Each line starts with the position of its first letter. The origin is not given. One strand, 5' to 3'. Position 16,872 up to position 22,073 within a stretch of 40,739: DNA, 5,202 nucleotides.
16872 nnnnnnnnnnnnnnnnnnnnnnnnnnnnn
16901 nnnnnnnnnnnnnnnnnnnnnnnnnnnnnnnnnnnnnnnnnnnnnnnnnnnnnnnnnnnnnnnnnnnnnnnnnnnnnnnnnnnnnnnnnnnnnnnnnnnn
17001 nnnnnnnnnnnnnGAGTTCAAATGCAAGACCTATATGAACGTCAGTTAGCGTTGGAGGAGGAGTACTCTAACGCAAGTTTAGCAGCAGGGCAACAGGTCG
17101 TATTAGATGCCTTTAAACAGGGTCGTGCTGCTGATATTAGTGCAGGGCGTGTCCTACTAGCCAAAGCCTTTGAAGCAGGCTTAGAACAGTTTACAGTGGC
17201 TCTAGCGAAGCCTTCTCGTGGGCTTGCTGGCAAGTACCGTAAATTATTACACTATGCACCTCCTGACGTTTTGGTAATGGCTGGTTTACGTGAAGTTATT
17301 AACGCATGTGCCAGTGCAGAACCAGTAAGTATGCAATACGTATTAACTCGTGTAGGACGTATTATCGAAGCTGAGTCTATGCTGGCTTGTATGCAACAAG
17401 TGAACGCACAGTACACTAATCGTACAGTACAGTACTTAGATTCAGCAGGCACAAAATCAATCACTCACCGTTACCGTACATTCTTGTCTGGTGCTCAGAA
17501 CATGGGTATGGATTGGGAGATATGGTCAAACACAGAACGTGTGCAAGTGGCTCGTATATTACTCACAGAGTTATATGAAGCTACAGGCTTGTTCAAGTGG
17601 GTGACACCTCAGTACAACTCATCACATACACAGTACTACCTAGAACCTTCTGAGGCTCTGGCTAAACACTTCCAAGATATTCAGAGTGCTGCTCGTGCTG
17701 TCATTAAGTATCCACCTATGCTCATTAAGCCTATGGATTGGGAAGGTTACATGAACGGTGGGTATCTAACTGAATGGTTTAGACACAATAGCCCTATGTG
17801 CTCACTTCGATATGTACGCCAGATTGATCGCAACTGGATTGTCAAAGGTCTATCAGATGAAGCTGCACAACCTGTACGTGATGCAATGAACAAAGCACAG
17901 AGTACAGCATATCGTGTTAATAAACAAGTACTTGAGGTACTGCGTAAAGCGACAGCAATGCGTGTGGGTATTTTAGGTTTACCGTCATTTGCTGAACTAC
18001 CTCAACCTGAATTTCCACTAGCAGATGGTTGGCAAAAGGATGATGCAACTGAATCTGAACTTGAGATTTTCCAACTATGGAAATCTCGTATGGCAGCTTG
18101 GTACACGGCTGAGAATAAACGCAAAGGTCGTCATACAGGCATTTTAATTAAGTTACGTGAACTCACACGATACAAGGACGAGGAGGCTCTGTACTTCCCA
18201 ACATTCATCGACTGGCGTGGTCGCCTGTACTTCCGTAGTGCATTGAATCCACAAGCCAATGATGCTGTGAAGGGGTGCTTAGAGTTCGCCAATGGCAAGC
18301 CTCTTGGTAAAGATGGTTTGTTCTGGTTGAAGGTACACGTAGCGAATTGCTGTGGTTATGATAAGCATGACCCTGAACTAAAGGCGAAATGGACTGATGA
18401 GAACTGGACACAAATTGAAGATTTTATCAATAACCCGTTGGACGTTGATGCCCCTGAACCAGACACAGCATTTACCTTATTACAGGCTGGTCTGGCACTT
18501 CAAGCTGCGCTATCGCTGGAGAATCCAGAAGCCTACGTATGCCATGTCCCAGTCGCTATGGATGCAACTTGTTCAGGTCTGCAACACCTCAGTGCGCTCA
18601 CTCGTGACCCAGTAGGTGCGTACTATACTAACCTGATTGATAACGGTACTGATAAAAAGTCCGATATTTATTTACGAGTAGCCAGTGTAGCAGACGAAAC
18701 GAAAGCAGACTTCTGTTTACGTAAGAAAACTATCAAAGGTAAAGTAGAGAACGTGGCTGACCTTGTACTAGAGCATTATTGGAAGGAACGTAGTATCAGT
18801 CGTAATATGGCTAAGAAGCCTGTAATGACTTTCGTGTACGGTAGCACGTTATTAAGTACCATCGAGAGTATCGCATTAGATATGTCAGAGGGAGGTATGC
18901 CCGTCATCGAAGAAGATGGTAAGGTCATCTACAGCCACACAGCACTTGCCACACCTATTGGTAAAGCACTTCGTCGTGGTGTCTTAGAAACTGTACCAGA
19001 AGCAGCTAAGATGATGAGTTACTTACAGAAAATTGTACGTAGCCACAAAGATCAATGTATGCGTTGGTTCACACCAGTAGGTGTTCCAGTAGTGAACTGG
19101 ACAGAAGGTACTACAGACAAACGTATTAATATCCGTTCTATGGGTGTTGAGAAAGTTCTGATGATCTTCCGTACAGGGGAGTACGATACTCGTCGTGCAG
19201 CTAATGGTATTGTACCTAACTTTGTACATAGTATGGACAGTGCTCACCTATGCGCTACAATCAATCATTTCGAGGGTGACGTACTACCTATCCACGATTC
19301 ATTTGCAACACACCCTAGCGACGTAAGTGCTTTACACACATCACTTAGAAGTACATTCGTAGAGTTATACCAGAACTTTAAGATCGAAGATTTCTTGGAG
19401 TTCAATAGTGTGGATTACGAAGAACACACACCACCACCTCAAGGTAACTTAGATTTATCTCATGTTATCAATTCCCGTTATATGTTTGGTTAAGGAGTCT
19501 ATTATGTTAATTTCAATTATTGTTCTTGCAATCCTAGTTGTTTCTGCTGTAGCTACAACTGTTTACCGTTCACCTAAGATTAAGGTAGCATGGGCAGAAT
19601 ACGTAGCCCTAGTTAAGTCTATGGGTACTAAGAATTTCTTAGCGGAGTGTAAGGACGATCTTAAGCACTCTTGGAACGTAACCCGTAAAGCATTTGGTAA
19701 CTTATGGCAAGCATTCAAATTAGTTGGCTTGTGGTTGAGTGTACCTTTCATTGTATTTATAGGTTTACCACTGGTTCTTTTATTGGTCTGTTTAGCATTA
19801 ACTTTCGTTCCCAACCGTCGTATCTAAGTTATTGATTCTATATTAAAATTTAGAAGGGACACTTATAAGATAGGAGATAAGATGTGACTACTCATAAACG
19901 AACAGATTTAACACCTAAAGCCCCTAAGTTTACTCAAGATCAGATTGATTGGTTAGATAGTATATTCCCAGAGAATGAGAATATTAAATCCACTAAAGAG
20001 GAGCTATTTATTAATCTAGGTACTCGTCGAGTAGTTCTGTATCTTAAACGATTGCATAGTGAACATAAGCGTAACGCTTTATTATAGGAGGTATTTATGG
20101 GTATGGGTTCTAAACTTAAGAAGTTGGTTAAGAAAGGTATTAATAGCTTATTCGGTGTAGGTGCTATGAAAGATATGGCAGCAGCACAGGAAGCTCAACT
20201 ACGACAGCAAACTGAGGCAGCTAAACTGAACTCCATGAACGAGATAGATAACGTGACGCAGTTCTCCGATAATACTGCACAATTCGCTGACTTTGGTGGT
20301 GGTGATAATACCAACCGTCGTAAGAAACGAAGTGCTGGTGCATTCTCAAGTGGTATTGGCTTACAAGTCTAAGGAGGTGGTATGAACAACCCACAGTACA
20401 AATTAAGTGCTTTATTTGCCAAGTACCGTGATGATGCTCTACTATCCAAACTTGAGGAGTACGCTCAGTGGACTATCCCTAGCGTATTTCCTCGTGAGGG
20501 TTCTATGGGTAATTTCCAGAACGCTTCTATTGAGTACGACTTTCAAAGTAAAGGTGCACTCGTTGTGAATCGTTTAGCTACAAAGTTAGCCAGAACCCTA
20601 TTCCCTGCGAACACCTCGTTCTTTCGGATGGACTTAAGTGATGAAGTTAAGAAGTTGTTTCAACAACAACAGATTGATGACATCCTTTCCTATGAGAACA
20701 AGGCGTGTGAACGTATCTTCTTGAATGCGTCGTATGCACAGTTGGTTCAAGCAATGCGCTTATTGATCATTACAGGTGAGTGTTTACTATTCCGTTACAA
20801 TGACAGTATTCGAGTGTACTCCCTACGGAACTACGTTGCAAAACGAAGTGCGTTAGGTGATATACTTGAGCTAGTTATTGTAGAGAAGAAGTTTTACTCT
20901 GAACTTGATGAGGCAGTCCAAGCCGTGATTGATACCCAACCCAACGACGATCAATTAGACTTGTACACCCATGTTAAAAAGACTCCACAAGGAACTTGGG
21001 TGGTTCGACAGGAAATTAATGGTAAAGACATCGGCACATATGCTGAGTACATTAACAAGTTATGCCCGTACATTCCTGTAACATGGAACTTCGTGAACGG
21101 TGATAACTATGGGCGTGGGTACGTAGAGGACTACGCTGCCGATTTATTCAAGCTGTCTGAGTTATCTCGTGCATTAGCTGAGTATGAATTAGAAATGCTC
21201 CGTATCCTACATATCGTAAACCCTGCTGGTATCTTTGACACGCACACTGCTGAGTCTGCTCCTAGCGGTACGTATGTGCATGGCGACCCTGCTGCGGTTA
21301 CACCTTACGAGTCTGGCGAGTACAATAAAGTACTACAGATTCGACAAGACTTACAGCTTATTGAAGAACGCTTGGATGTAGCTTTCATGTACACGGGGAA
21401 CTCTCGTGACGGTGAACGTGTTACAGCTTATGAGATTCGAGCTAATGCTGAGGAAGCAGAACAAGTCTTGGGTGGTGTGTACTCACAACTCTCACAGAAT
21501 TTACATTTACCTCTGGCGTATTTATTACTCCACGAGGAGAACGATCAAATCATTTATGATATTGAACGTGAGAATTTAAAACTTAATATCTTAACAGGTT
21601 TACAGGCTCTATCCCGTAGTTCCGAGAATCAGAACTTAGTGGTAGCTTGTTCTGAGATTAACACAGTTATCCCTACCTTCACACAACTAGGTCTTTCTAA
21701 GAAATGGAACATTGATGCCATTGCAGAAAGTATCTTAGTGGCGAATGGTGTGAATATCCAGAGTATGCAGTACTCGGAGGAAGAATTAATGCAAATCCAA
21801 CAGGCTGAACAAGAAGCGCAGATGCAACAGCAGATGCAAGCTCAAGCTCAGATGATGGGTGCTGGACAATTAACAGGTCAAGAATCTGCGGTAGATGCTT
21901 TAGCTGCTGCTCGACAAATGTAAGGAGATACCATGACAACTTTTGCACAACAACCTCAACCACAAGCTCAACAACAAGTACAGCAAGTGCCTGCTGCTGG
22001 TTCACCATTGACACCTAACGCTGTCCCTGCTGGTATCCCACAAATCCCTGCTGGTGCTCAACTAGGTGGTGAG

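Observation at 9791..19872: Candidate phage-RNAP promoter consensus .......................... found at three intergenic sites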

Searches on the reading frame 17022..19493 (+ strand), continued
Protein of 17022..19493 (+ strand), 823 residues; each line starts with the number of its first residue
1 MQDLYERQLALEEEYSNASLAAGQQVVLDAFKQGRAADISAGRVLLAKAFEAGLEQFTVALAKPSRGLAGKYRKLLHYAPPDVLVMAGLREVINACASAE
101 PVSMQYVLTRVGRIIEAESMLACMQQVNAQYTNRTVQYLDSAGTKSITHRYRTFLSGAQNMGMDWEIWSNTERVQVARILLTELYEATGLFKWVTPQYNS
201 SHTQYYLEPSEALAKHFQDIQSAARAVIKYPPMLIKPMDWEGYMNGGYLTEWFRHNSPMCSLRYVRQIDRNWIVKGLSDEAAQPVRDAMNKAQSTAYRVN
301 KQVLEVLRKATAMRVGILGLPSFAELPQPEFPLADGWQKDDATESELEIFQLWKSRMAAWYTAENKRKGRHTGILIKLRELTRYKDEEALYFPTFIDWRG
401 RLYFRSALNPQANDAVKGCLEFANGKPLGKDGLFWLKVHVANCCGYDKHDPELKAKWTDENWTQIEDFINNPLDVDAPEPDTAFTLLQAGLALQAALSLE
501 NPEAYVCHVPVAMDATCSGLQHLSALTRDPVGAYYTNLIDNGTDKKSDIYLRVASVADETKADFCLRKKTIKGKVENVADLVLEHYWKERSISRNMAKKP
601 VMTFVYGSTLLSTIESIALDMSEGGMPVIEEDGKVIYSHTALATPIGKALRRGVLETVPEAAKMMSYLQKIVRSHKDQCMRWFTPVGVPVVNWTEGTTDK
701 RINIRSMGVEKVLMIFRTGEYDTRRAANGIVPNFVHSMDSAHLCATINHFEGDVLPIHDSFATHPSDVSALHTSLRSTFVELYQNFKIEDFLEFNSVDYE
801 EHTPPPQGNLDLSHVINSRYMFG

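Call 36: find_encoding_contigs(protein=P0009, flank=10000, max_places=1)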
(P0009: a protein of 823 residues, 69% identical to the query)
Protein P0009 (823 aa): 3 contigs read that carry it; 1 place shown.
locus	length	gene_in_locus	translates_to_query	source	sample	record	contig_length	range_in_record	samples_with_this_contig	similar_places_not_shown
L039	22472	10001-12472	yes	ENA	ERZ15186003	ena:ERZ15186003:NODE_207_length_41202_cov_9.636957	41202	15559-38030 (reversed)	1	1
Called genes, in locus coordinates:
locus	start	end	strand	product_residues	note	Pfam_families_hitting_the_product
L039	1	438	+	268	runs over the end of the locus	PF13155:Toprim_2 (weak)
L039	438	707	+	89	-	-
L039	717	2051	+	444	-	PF13481:AAA_25 (faint)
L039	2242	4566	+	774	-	PF00476:DNA_pol_A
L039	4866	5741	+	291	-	-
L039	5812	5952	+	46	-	-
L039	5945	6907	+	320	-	-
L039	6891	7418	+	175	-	-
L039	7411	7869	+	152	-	PF02945:Endonuclease_7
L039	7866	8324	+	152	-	PF05551:zf-His_Me_endon, PF13392:HNH_3 (weak)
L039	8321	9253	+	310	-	PF08281:Sigma70_r4_2 (faint)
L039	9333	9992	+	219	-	-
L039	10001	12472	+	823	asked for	PF14700:RPOL_N, PF00940:RNA_pol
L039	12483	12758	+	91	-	-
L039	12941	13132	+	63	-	-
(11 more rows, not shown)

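Call 41: find_encoding_contigs(protein=window:17022-19493:+, flank=10000, max_places=4)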
Protein window:17022-19493:+ (823 aa): no gene with exactly this product is on record in the collection.

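Call 80: find_encoding_contigs(protein=P0016, flank=10000, max_places=1)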
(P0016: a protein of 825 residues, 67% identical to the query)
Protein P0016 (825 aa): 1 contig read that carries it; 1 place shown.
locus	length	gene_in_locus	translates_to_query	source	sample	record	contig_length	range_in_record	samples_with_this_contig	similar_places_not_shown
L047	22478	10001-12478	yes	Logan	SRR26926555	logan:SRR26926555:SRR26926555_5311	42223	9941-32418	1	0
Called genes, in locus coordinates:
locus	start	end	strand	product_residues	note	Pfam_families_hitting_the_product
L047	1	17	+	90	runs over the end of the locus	-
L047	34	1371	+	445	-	-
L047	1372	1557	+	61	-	-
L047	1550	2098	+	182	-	-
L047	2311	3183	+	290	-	-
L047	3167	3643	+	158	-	PF13392:HNH_3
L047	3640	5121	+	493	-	PF00476:DNA_pol_A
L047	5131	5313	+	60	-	-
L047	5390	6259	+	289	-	-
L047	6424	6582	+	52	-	PF23768:DUF7167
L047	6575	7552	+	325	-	-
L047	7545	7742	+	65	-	-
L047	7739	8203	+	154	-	PF02945:Endonuclease_7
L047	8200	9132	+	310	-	-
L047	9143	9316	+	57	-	-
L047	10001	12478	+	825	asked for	PF14700:RPOL_N, PF00940:RNA_pol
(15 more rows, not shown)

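Call 81: find_encoding_contigs(protein=P0050, flank=10000, max_places=1)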
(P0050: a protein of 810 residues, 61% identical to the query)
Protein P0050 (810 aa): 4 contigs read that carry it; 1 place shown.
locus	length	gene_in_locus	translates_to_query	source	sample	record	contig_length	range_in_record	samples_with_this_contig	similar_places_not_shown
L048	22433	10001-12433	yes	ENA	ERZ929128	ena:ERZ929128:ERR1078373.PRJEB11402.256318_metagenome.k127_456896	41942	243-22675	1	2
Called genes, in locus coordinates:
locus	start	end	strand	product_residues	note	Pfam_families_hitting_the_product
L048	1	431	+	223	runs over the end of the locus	?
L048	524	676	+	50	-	-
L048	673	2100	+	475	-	-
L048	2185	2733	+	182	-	PF07463:NUMOD4 (weak), PF13392:HNH_3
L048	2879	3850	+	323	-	PF00476:DNA_pol_A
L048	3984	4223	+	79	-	-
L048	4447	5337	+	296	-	-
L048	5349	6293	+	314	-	-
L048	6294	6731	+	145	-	PF05551:zf-His_Me_endon (weak), PF13392:HNH_3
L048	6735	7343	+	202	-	-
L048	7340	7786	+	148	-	PF02945:Endonuclease_7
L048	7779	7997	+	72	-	-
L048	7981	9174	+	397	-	-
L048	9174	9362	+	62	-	-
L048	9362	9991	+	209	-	PF21448:DNMK (faint)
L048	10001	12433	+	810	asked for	PF14700:RPOL_N, PF00940:RNA_pol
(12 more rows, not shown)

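Call 82: find_encoding_contigs(protein=P0061, flank=10000, max_places=1)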
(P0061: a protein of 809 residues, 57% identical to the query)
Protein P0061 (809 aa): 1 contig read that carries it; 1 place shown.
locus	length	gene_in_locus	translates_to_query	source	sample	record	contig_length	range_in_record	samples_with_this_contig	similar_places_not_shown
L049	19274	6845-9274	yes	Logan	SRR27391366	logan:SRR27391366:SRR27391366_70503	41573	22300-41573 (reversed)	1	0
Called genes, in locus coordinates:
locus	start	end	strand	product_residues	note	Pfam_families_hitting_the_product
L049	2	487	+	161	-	?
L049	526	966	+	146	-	PF02945:Endonuclease_7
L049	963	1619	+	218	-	PF02511:Thy1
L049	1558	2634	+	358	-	PF00268:Ribonuc_red_sm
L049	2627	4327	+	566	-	PF00317:Ribonuc_red_lgN, PF02867:Ribonuc_red_lgC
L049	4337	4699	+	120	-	PF03819:MazG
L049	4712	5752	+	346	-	PF00149:Metallophos (weak)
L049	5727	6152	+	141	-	PF13392:HNH_3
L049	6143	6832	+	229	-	PF21448:DNMK (faint)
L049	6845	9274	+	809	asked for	PF14700:RPOL_N, PF00940:RNA_pol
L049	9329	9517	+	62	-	-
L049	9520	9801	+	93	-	-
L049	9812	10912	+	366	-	PF12236:Head-tail_con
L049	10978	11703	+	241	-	PF13392:HNH_3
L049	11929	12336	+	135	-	-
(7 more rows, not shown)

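Call 83: find_encoding_contigs(protein=P0079, flank=10000, max_places=1)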
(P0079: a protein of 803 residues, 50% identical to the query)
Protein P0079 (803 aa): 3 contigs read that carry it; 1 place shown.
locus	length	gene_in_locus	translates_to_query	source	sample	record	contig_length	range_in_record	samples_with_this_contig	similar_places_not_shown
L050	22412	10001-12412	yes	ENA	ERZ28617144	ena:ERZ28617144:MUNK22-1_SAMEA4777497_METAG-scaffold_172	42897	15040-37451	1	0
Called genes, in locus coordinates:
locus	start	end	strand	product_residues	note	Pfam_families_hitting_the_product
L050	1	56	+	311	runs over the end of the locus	PF01068:DNA_ligase_A_M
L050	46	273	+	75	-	-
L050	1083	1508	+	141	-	-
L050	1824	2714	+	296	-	PF00476:DNA_pol_A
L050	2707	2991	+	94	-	-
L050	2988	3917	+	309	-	-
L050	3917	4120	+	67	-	-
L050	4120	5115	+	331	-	-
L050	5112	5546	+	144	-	PF02945:Endonuclease_7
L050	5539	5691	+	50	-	-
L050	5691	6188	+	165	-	-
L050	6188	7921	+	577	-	PF02867:Ribonuc_red_lgC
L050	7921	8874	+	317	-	PF00268:Ribonuc_red_sm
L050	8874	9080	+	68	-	-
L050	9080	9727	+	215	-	PF02511:Thy1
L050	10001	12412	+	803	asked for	PF14700:RPOL_N, PF00940:RNA_pol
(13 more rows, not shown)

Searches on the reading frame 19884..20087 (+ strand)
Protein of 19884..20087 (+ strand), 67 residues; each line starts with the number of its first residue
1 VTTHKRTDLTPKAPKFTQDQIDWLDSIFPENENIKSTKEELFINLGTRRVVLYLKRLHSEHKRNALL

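Call 12: search_protein_families(library=phrogs, proteins=[window:19884-20087:+])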
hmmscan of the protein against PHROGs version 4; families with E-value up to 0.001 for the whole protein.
window:19884-20087:+ (67 aa): 2 families
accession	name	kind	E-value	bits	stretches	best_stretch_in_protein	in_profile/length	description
phrog_5394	-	unknown function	1.2e-06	29.2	1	12-57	5-50/65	-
phrog_6575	-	unknown function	7.3e-05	23.8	1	15-55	30-71/83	-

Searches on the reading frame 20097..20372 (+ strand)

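Call 12: search_protein_families(library=phrogs, proteins=[window:20097-20372:+])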
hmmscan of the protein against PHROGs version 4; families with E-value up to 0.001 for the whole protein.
window:20097-20372:+ (91 aa): 3 families
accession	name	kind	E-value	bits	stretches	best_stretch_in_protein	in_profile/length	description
phrog_4893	-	unknown function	2.3e-30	106.3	1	1-91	11-93/94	-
phrog_6529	-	unknown function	1.8e-05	26.1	1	5-55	6-56/131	-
phrog_1320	-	moron, auxiliary metabolic gene and host takeover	0.00019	23.5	1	1-79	1-80/93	host range and adsorption protein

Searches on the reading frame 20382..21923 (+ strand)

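Call 12: search_protein_families(library=phrogs, proteins=[window:20382-21923:+])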
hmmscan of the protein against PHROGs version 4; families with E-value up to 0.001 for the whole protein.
window:20382-21923:+ (513 aa): 3 families
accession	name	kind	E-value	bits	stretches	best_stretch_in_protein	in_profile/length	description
phrog_449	-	connector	3.1e-163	545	1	4-498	4-510/520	head-tail adaptor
phrog_22998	-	connector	1.2e-16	61.9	1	367-479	2-111/127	head-tail connector protein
phrog_332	-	connector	8.5e-13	48.5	1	228-500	260-544/560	head-tail adaptor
